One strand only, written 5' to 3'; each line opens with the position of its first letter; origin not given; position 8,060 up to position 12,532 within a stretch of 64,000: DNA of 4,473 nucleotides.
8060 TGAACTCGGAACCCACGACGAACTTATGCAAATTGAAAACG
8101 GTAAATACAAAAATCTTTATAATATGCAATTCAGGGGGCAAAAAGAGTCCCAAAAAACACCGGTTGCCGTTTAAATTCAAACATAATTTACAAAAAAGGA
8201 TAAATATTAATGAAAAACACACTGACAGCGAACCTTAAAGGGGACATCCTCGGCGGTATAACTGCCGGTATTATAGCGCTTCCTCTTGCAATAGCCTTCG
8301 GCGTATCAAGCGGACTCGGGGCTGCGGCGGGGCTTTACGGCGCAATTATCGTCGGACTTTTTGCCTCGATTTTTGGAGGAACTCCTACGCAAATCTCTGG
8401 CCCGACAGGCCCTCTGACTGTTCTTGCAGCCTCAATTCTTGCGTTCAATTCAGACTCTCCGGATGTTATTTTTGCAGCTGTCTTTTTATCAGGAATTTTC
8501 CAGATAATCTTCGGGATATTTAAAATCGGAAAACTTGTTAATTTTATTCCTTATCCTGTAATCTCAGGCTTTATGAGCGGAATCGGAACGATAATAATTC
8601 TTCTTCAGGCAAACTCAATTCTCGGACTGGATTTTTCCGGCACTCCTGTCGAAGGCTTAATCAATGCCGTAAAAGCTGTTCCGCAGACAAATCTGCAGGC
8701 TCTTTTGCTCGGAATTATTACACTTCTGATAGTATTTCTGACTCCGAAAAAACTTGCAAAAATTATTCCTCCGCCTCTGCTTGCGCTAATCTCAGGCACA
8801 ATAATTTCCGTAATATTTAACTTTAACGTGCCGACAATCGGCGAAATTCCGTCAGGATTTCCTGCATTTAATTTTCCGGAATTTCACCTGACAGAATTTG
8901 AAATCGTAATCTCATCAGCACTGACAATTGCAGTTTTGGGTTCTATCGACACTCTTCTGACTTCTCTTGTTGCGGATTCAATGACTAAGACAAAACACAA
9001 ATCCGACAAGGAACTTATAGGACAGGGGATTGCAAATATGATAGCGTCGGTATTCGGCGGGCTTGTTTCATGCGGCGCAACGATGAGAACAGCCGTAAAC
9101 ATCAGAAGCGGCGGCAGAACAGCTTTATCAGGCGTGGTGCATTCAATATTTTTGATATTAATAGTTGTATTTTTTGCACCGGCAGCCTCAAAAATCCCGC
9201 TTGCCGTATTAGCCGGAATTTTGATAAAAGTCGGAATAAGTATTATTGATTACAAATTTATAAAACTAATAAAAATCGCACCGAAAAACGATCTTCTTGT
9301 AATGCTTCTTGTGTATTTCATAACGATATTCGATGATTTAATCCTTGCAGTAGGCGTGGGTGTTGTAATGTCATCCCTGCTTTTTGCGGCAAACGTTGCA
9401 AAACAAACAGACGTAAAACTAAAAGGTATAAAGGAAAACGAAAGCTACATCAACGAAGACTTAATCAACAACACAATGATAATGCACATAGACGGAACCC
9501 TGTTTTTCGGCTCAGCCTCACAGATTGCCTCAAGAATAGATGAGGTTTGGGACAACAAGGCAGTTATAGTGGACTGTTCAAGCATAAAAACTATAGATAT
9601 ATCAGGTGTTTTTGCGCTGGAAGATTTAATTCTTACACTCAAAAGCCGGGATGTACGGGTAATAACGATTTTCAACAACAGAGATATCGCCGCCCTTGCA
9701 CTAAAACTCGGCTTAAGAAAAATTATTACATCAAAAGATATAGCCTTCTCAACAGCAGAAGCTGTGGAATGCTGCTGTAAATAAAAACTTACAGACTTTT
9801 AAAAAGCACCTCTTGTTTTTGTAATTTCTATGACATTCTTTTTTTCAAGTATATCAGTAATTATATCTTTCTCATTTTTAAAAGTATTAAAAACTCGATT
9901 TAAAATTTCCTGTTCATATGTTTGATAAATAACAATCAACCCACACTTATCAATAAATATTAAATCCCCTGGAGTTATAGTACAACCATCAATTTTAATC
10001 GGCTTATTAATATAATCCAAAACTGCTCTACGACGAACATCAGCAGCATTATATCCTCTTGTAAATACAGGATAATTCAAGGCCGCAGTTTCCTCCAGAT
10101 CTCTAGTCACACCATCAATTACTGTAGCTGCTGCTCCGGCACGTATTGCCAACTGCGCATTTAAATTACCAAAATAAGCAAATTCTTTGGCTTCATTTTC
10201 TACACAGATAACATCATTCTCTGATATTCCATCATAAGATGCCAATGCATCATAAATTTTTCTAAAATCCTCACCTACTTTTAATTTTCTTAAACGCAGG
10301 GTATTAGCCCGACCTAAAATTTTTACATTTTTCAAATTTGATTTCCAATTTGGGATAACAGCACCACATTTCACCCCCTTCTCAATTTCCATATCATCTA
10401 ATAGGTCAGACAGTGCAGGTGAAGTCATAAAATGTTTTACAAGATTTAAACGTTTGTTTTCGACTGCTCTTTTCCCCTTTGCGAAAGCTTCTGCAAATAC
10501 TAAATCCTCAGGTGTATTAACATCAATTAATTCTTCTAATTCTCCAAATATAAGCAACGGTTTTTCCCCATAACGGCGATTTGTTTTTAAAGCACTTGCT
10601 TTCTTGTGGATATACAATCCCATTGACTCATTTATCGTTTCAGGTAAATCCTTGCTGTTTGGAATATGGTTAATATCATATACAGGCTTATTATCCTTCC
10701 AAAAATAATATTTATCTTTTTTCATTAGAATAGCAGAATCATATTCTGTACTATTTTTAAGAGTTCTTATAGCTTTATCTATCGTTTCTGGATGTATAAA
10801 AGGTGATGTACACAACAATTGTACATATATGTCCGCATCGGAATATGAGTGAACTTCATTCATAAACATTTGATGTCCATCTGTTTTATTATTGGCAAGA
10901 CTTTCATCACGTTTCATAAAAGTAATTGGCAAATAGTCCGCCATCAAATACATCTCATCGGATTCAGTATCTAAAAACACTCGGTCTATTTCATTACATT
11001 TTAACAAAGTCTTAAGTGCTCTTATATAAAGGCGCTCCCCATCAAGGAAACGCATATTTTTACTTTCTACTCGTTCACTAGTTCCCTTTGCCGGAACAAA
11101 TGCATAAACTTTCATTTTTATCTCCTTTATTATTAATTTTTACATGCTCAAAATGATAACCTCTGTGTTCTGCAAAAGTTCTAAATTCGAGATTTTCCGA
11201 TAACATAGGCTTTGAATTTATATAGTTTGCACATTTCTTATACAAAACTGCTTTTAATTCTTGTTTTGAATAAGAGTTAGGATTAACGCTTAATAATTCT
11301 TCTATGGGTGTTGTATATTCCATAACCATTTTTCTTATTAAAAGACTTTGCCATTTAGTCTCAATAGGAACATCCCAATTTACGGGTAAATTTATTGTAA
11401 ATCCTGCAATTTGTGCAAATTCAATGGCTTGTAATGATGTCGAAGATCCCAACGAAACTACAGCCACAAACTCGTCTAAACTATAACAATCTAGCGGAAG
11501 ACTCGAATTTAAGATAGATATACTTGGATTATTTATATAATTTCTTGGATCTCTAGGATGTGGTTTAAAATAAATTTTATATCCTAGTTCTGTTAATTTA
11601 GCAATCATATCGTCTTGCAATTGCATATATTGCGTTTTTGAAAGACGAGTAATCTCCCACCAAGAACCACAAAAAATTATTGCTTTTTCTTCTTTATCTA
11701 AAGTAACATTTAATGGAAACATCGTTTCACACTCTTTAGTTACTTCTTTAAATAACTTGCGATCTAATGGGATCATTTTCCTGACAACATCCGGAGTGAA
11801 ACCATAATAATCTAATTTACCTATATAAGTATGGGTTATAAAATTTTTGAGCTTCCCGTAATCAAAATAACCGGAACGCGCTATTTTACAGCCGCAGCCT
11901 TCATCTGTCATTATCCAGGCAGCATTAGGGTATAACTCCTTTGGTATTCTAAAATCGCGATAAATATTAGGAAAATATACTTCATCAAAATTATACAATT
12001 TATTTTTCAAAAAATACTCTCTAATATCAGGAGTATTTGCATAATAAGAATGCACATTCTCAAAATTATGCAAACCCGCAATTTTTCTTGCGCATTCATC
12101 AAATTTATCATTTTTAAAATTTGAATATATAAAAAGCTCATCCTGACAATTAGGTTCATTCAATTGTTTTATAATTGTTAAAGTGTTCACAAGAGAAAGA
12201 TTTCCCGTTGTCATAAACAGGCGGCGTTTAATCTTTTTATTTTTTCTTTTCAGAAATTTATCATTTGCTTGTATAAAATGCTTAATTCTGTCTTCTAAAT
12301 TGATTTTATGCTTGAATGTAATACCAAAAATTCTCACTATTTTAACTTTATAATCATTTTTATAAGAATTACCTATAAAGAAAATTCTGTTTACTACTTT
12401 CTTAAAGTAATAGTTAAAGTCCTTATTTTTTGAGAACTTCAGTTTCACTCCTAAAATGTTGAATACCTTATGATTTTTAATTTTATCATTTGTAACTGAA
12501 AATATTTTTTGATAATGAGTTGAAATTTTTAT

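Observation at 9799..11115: Cytidylyltransferase fused to an RraA/HMG-aldolase-like domain: possible two-step make-and-activate enzyme for a 2-keto-3-deoxy sugar acid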

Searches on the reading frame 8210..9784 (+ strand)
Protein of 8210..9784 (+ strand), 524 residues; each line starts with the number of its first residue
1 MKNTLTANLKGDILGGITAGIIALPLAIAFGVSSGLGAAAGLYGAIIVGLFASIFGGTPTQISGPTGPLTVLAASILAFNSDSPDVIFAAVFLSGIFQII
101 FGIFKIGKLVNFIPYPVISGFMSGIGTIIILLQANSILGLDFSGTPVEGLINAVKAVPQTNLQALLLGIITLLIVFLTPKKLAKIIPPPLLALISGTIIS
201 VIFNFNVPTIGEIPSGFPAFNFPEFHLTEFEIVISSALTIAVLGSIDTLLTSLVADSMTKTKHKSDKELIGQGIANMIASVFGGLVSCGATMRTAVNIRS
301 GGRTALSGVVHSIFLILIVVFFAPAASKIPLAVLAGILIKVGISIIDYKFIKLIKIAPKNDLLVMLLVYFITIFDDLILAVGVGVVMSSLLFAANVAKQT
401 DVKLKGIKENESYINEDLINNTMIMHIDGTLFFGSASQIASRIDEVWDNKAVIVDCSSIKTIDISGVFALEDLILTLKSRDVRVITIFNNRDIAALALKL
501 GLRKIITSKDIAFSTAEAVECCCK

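Call 4: search_protein_families(library=pfam, proteins=[window:8210-9784:+], max_evalue=0.01)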
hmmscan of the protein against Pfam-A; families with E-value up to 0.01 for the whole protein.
window:8210-9784:+ (524 aa): 3 families
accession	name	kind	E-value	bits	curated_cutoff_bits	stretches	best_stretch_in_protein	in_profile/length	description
PF00916.26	Sulfate_transp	-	4.5e-91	305.9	23.2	1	9-367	1-379/380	Sulfate permease family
PF01740.26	STAS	-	4.5e-14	52.5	22.6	1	418-506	6-97/106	STAS domain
PF16983.11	MFS_MOT1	-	2.2e-06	28.4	30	1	241-344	5-110/111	Molybdate transporter of MFS superfamily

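Call 5: search_protein_families(library=ncbifam, proteins=[window:8210-9784:+], max_evalue=0.01)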
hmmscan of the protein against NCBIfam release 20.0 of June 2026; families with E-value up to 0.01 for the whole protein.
window:8210-9784:+ (524 aa): 3 families
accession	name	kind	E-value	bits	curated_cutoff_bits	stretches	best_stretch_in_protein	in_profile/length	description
NF050096.1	BicarbTportBicA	equivalog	7.6e-138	460.4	880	1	7-519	10-540/547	bicarbonate transporter BicA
NF008660.1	PRK11660.1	equivalog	3.3e-94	316.3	614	2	226-495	274-539/572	C4-dicarboxylic acid transporter DauA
TIGR00815.1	sulP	subfamily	8.3e-92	308.4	380.45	1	7-499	12-546/565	sulfate permease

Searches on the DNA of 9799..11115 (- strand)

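Call 78: search_dna_similar(query=L006:6505-7821:+, collection=ecoli_genomes, mode=distant, max_rows=10)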
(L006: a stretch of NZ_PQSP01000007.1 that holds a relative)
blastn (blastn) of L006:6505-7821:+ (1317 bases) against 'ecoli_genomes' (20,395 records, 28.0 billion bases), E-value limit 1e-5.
No match.

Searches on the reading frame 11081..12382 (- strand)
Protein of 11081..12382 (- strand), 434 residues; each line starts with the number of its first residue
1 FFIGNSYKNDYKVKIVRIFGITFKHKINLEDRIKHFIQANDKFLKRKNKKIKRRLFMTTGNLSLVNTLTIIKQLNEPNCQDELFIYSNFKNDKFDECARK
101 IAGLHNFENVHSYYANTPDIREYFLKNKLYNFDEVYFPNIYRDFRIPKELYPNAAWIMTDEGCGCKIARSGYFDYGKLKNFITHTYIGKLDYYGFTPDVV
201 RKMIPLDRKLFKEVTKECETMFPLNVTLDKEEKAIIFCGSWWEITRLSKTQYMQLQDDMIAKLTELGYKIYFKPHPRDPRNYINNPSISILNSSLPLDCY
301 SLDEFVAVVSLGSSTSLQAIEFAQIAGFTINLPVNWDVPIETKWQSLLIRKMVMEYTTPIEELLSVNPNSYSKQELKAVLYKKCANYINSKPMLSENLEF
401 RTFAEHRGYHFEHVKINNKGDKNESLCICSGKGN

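Call 70: search_solved_structures(query=window:11081-12382:-, max_evalue=10, show_alignments=1)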
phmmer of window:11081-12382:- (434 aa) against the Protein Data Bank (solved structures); distinct sequences matched with E-value up to 10: 5.
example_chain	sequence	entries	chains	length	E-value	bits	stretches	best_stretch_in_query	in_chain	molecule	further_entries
4mx6_A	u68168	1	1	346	0.25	13.5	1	177-258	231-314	TRAP-type C4-dicarboxylate:H+ symport system substrate-binding component DctP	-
7vps_A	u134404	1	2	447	1.3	11.1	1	146-262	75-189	Importin subunit alpha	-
7vpt_A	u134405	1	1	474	1.5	11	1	146-262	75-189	C. glabrata importin alpha ARM domain - Upc2 NLS fusion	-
6i4y_B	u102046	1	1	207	1.6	10.8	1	249-322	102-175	PRELI domain containing protein 3B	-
3ez7_A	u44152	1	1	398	1.6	10.8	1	124-205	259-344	Plasmid partition protein A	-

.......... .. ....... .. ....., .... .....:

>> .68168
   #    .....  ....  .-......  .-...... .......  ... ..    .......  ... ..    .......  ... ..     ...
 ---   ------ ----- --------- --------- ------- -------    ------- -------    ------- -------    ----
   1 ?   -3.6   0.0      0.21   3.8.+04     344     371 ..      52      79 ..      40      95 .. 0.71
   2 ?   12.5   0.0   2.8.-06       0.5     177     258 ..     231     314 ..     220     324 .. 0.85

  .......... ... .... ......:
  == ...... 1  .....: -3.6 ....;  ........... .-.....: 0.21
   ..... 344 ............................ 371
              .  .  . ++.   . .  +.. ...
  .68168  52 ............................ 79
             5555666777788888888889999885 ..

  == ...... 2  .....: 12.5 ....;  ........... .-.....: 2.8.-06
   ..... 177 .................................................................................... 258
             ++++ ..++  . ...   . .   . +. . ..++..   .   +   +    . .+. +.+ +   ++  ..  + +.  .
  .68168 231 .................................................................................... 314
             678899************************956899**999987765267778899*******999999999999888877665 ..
